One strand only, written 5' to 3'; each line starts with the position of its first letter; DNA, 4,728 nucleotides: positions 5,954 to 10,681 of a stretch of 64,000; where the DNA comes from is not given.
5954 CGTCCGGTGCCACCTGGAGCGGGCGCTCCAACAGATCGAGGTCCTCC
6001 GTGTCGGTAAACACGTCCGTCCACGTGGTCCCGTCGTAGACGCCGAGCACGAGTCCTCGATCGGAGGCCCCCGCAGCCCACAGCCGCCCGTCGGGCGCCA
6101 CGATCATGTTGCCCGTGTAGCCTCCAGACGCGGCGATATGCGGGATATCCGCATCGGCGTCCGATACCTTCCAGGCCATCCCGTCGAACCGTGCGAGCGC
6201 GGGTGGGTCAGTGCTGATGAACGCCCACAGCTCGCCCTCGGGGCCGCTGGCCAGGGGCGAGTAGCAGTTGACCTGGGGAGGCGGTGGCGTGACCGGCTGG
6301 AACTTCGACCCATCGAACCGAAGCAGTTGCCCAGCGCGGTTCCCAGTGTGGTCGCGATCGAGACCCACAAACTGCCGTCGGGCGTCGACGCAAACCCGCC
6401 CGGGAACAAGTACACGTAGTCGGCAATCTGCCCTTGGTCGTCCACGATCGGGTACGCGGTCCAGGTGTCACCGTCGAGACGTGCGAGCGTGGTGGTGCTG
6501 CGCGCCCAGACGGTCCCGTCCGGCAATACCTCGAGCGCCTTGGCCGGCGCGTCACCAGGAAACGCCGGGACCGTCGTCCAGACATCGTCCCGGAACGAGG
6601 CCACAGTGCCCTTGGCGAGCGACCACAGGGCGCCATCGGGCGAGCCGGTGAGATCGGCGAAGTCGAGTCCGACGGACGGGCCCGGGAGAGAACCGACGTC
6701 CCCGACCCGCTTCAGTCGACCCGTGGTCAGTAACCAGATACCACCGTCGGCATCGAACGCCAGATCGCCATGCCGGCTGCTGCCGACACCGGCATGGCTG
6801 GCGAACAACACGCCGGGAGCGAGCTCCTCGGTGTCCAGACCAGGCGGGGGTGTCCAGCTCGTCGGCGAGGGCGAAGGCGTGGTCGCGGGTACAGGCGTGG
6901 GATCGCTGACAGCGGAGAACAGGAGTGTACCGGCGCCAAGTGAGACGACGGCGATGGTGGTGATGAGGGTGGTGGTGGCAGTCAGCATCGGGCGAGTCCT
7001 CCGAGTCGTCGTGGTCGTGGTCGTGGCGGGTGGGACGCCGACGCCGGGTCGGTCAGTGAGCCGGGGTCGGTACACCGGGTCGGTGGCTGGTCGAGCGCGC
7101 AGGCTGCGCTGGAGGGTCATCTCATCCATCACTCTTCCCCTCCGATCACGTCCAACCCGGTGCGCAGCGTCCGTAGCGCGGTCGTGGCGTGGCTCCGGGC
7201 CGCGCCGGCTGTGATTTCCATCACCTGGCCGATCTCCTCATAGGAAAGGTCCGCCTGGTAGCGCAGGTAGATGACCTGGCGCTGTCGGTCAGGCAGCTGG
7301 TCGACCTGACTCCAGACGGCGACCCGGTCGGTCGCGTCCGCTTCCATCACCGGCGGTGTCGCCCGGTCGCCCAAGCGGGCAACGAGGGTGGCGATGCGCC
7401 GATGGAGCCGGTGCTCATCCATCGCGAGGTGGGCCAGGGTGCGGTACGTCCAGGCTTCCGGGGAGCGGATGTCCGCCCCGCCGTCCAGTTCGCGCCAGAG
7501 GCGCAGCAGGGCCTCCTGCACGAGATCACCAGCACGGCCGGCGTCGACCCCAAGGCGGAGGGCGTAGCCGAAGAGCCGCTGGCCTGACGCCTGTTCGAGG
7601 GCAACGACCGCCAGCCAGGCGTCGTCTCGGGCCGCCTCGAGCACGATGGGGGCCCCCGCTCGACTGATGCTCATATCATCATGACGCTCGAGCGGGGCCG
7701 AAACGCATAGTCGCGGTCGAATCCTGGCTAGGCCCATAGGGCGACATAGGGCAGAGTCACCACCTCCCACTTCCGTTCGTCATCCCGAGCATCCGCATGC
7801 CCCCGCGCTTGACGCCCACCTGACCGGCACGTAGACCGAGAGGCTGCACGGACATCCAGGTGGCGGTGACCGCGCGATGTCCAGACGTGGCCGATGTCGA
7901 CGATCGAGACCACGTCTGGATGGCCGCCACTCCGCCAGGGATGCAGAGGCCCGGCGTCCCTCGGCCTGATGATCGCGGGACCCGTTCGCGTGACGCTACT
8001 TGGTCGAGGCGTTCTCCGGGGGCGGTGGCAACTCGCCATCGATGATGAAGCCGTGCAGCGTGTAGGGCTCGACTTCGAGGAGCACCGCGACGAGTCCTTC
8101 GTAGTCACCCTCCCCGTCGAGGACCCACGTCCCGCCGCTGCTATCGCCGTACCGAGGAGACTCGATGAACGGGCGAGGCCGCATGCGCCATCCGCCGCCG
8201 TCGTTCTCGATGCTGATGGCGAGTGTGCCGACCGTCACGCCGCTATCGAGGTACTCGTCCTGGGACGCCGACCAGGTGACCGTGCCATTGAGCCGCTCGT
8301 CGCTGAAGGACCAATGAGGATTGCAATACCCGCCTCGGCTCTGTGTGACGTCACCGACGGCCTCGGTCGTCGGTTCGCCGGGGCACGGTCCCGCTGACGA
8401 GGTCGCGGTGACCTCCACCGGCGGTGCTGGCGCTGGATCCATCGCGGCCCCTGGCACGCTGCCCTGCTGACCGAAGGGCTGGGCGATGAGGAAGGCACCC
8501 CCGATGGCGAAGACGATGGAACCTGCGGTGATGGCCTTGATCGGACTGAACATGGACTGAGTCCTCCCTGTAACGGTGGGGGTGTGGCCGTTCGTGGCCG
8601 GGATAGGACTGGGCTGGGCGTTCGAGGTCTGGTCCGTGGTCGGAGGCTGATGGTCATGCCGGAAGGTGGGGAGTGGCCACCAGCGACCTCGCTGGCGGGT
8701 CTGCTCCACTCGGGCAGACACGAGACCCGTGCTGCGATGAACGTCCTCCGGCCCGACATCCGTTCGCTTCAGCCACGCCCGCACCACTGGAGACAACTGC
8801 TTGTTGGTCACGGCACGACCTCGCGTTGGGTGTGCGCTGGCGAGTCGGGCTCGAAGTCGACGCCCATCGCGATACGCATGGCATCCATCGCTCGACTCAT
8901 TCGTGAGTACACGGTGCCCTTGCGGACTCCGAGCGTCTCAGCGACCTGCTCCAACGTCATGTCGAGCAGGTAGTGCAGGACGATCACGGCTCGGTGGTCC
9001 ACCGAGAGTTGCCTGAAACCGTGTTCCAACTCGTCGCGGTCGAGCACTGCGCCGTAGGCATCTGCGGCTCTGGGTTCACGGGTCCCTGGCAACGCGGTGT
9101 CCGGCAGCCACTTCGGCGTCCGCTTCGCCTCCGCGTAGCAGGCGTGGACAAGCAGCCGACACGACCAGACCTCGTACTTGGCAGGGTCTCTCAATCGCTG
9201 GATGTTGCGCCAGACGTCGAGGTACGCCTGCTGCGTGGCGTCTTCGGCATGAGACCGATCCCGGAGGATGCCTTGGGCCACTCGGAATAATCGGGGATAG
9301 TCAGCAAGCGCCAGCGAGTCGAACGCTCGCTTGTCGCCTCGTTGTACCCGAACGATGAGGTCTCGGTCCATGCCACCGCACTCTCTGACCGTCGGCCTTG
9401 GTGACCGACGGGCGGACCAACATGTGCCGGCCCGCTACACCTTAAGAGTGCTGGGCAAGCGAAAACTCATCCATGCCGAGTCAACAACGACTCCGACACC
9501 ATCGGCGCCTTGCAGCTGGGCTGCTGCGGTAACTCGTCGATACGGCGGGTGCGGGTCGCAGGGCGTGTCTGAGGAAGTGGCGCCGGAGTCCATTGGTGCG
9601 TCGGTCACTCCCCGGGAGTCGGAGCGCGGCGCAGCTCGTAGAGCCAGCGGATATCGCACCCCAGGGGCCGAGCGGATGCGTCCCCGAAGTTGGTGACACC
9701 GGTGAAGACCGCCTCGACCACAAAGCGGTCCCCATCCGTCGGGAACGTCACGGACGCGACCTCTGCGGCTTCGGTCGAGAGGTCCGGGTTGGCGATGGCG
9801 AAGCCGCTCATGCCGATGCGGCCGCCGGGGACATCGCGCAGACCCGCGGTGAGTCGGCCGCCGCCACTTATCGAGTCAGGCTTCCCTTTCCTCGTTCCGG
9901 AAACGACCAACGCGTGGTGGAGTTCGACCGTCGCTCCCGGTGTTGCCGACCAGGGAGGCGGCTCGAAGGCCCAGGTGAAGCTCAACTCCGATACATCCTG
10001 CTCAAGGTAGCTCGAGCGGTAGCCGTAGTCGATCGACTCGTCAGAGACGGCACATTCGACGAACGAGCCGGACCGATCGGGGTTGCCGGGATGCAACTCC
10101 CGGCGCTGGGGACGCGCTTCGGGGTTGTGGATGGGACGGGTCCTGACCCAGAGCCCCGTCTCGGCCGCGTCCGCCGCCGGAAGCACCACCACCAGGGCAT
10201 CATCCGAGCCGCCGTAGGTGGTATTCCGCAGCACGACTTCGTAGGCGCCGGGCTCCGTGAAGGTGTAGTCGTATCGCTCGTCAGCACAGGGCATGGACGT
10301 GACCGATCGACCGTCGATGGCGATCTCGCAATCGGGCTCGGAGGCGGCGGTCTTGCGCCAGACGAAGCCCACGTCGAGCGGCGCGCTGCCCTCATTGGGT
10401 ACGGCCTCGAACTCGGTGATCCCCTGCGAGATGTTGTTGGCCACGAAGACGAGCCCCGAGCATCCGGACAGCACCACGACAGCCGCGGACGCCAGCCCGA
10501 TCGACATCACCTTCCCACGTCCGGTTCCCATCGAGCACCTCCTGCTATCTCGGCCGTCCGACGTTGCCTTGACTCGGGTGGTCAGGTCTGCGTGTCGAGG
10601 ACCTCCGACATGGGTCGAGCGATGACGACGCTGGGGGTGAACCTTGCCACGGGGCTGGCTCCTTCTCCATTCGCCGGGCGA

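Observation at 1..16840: Array of four translationally coupled ECF sigma / anti-sigma pairs with large propeller-repeat ectodomains, interleaved with secreted proteins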

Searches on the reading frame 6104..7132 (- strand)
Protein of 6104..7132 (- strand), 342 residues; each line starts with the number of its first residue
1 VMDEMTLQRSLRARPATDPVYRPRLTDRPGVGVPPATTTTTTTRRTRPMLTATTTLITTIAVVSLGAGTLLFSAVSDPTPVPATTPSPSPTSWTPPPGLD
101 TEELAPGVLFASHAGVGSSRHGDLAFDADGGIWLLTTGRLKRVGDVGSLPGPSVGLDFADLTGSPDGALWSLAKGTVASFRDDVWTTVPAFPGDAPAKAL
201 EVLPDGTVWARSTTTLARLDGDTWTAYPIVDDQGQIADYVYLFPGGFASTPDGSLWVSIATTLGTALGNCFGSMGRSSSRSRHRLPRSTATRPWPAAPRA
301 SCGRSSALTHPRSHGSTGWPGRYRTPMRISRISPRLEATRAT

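Call 6: search_protein_families(library=pfam, proteins=[window:6104-7132:-], max_evalue=0.1)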
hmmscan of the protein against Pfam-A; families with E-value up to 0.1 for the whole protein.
window:6104-7132:- (342 aa): 1 family
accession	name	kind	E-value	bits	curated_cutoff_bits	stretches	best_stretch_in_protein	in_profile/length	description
PF07494.17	Reg_prop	-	0.0037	17.7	20.4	0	123-137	9-23/24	Two component regulator propeller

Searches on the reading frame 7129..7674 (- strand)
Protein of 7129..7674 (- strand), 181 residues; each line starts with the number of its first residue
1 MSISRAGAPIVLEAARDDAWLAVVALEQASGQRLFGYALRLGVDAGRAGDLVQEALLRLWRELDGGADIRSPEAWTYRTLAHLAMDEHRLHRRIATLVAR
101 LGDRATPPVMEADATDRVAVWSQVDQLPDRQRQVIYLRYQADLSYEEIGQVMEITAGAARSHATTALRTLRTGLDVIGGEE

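Call 6: search_protein_families(library=pfam, proteins=[window:7129-7674:-], max_evalue=0.1)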
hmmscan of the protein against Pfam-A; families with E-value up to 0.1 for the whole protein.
window:7129-7674:- (181 aa): 6 families
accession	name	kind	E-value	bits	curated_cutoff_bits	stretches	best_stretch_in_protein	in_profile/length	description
PF04545.22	Sigma70_r4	-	3.5e-14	52.5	24.1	1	125-171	3-49/50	Sigma-70, region 4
PF08281.18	Sigma70_r4_2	-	2e-12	47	25.7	1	119-170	3-54/54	Sigma-70, region 4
PF04542.20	Sigma70_r2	-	4e-10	39.8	24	1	31-93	6-70/71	Sigma-70 region 2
PF04297.20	UPF0122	-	0.052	14.2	22.7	1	127-159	18-50/101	Putative helix-turn-helix protein, YlxM / p13 like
PF14706.11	Tnp_DNA_bind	-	0.07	13.3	24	0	74-105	1-32/58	Transposase DNA-binding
PF13356.12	Arm-DNA-bind_3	-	0.091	13.3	27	0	136-176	35-76/83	Arm DNA-binding domain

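Call 25: search_protein_families(library=ncbifam, proteins=[window:7129-7674:-], max_evalue=0.01)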
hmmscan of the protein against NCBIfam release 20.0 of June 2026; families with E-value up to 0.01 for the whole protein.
window:7129-7674:- (181 aa): 82 families (the best 25 are shown)
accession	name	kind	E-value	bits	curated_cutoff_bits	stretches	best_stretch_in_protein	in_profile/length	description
TIGR02983.1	SigE-fam_strep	subfamily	2.3e-25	89.4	141.55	1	26-173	11-157/162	SigE family RNA polymerase sigma factor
NF058625.1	sigma_PG0214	equivalog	3.9e-22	78.7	130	1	32-172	15-159/170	GFO_1088 family ECF-type sigma factor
TIGR02937.1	sigma70-ECF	superfamily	5e-21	75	42.9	1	33-172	13-163/165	sigma-70 family RNA polymerase sigma factor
NF007227.0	PRK09645.1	subfamily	5.7e-21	75.2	202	1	22-178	14-174/177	sigma-70 family RNA polymerase sigma factor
NF009176.0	PRK12524.1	equivalog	1.3e-17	64.2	264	1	22-174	27-184/196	RNA polymerase sigma factor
NF004113.0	PRK05602.1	equivalog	1.4e-16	60.8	208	1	22-174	46-201/211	RNA polymerase sigma factor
NF009166.1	PRK12513.1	equivalog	2.9e-14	53.2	206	1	25-175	26-187/193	RNA polymerase sigma factor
TIGR02950.1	SigM_subfam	subfamily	3e-14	53.2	147.95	1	32-161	11-145/159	RNA polymerase sigma factor, SigM family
NF007216.0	PRK09638.1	equivalog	5.9e-14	52.2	194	1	15-175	12-175/180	RNA polymerase sigma factor SigY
TIGR02985.1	Sig70_bacteroi1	subfamily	8.9e-14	52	126.4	1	32-174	12-162/162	RNA polymerase sigma-70 factor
TIGR02989.1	Sig-70_gvs1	subfamily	6.8e-13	48.8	124.55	1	24-170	4-154/158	RNA polymerase sigma-70 factor, Rhodopirellula/Verrucomicrobium family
NF053879.1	RNAPolSigSigVBac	equivalog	1.4e-12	47.6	190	1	47-174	30-155/160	RNA polymerase sigma factor SigV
NF009172.0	PRK12519.1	subfamily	1.6e-12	47.4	222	1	17-174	25-189/194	RNA polymerase sigma factor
NF007223.0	PRK09641.1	equivalog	2.5e-12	47.1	209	1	18-163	18-173/187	RNA polymerase sigma factor SigW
TIGR02984.1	Sig-70_plancto1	subfamily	7.9e-12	45.1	183.75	1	88-174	101-188/189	RNA polymerase sigma-70 factor, Planctomycetaceae-specific subfamily 1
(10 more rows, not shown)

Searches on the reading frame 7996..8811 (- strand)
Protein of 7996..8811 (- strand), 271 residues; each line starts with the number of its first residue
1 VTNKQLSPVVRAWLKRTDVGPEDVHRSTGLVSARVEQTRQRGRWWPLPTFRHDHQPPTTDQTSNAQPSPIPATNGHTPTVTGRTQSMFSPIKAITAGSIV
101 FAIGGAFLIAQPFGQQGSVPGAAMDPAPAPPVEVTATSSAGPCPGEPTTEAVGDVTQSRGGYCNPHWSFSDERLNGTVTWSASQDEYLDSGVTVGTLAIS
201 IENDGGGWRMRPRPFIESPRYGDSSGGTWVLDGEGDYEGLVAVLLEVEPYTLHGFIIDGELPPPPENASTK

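Call 6: search_protein_families(library=pfam, proteins=[window:7996-8811:-], max_evalue=0.1)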
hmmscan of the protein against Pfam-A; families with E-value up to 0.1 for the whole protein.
window:7996-8811:- (271 aa): 0 families

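Call 25: search_protein_families(library=ncbifam, proteins=[window:7996-8811:-], max_evalue=0.01)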
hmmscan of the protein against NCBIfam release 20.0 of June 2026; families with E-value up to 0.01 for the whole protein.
window:7996-8811:- (271 aa): 0 families

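Call 57: find_homologous_proteins(query=window:7996-8811:-, max_evalue=0.001)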
Query window:7996-8811:- (271 aa): 335 proteins with E <= 0.001 among 4120 candidates; the best 120 are listed.
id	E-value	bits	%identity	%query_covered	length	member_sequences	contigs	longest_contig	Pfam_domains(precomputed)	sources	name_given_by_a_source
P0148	1.9e-119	416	100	68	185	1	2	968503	-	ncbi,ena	-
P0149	1.9e-91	324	58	99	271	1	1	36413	-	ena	-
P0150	1.1e-90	322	58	100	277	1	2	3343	-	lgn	-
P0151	7.3e-88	313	56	100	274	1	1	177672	-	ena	-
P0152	4.7e-85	303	53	100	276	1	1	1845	-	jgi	jgi:hypothetical protein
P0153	1.7e-83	298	54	100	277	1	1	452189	-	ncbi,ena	-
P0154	9.5e-82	293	55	99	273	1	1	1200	-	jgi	jgi:hypothetical protein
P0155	6.7e-80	286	56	100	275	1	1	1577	-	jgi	jgi:hypothetical protein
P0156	9.6e-75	270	53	100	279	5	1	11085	-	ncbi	ncbi:MAG: hypothetical protein AB1Z65_04305 [Candidatus Sulfomarinibacteraceae bacterium]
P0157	1.0e-73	266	51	100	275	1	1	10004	-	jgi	jgi:hypothetical protein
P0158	3.0e-73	265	53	100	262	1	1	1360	-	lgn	-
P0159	1.2e-72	263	52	97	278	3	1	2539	-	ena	-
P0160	1.2e-72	263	68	68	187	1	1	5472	-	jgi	jgi:hypothetical protein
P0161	6.2e-72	260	51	100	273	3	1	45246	-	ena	-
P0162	1.1e-71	259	49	96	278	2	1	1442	-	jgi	jgi:hypothetical protein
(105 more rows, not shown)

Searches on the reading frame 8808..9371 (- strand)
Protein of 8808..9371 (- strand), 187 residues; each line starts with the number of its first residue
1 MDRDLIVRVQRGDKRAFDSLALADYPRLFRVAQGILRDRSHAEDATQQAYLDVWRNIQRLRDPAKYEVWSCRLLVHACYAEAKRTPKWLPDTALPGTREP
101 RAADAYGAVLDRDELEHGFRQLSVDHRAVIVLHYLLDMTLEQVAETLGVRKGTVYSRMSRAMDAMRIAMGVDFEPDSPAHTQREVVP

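Call 6: search_protein_families(library=pfam, proteins=[window:8808-9371:-], max_evalue=0.1)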
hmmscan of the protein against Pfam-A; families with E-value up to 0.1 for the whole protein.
window:8808-9371:- (187 aa): 9 families
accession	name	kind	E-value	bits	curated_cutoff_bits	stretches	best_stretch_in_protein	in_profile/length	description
PF08281.18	Sigma70_r4_2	-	5.8e-12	45.5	25.7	1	114-164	3-53/54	Sigma-70, region 4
PF04545.22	Sigma70_r4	-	2.8e-10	40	24.1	1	120-166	3-49/50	Sigma-70, region 4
PF04542.20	Sigma70_r2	-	9.3e-09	35.4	24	1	25-83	6-66/71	Sigma-70 region 2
PF07638.17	Sigma70_ECF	-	3.5e-06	27.5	21.1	1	4-157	6-171/185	ECF sigma factor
PF13384.12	HTH_23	-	0.0011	19.1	24.6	1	123-157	3-37/50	Homeodomain-like domain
PF04297.20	UPF0122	-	0.011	16.4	22.7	1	127-164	23-60/101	Putative helix-turn-helix protein, YlxM / p13 like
PF12728.13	HTH_17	-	0.023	15.4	27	1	138-158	2-21/51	Helix-turn-helix domain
PF07374.17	DUF1492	-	0.041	14.5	21.5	0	113-163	46-97/100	Protein of unknown function (DUF1492)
PF02001.22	DUF134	-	0.096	13.7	27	0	121-165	34-78/98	Protein of unknown function DUF134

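Call 25: search_protein_families(library=ncbifam, proteins=[window:8808-9371:-], max_evalue=0.01)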
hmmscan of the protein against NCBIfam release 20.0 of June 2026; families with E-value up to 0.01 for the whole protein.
window:8808-9371:- (187 aa): 77 families (the best 25 are shown)
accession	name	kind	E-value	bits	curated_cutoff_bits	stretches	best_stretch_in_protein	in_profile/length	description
TIGR02983.1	SigE-fam_strep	subfamily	7.7e-30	103.9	141.55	1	13-169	4-158/162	SigE family RNA polymerase sigma factor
NF008888.0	PRK11922.1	equivalog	2.4e-25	89.5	204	1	2-170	17-197/231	RNA polymerase sigma factor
NF009171.0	PRK12518.1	equivalog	4.8e-23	82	208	1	2-166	14-181/191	RNA polymerase sigma factor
NF004113.0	PRK05602.1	equivalog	3.9e-22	78.9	208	1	2-169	32-201/211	RNA polymerase sigma factor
NF007225.0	PRK09643.1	equivalog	1.3e-21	77.2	190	1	2-163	14-176/204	RNA polymerase sigma factor SigM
TIGR02954.1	Sig70_famx3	hypoth_equivalog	6.3e-20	71.6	188.5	1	4-169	5-167/170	RNA polymerase sigma-70 factor, TIGR02954 family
NF007228.0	PRK09646.1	subfamily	2.1e-17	63.4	226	1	4-172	19-193/194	ECF RNA polymerase sigma factor SigK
NF007227.0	PRK09645.1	subfamily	2.4e-17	63.4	202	1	19-169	17-170/177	sigma-70 family RNA polymerase sigma factor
TIGR02937.1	sigma70-ECF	superfamily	2.5e-17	63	42.9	1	16-166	2-162/165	sigma-70 family RNA polymerase sigma factor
NF009166.1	PRK12513.1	equivalog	3.3e-17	62.8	206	1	2-168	9-185/193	RNA polymerase sigma factor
NF007223.0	PRK09641.1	equivalog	6.5e-17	62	209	1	3-169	6-184/187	RNA polymerase sigma factor SigW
NF009168.0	PRK12515.1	subfamily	2.2e-16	59.9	236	1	2-161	9-171/189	RNA polymerase sigma factor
NF007216.0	PRK09638.1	equivalog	4.7e-16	59.1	194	1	2-169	5-174/180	RNA polymerase sigma factor SigY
NF009195.0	PRK12543.1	subfamily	2.3e-15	56.6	197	1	4-171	9-180/192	RNA polymerase sigma factor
NF007229.0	PRK09647.1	equivalog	8.4e-15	54.7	265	1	18-169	47-202/220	RNA polymerase sigma factor SigE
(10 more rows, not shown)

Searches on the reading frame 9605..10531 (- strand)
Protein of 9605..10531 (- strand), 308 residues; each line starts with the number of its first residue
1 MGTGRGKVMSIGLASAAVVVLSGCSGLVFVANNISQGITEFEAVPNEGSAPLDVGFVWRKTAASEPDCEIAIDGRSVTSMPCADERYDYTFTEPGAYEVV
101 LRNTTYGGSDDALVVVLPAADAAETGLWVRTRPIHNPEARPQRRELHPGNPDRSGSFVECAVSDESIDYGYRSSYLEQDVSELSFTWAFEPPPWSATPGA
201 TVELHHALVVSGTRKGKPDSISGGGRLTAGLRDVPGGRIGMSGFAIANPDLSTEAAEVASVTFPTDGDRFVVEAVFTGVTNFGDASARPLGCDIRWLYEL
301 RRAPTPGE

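Call 6: search_protein_families(library=pfam, proteins=[window:9605-10531:-], max_evalue=0.1)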
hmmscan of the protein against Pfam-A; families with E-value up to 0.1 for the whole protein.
window:9605-10531:- (308 aa): 1 family
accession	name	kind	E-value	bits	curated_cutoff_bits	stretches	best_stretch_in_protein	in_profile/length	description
PF09866.14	DUF2093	-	0.011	15.6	25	1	154-168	4-18/42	Uncharacterized protein conserved in bacteria (DUF2093)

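Call 25: search_protein_families(library=ncbifam, proteins=[window:9605-10531:-], max_evalue=0.01)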
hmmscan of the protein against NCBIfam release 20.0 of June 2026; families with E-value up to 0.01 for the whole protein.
window:9605-10531:- (308 aa): 0 families
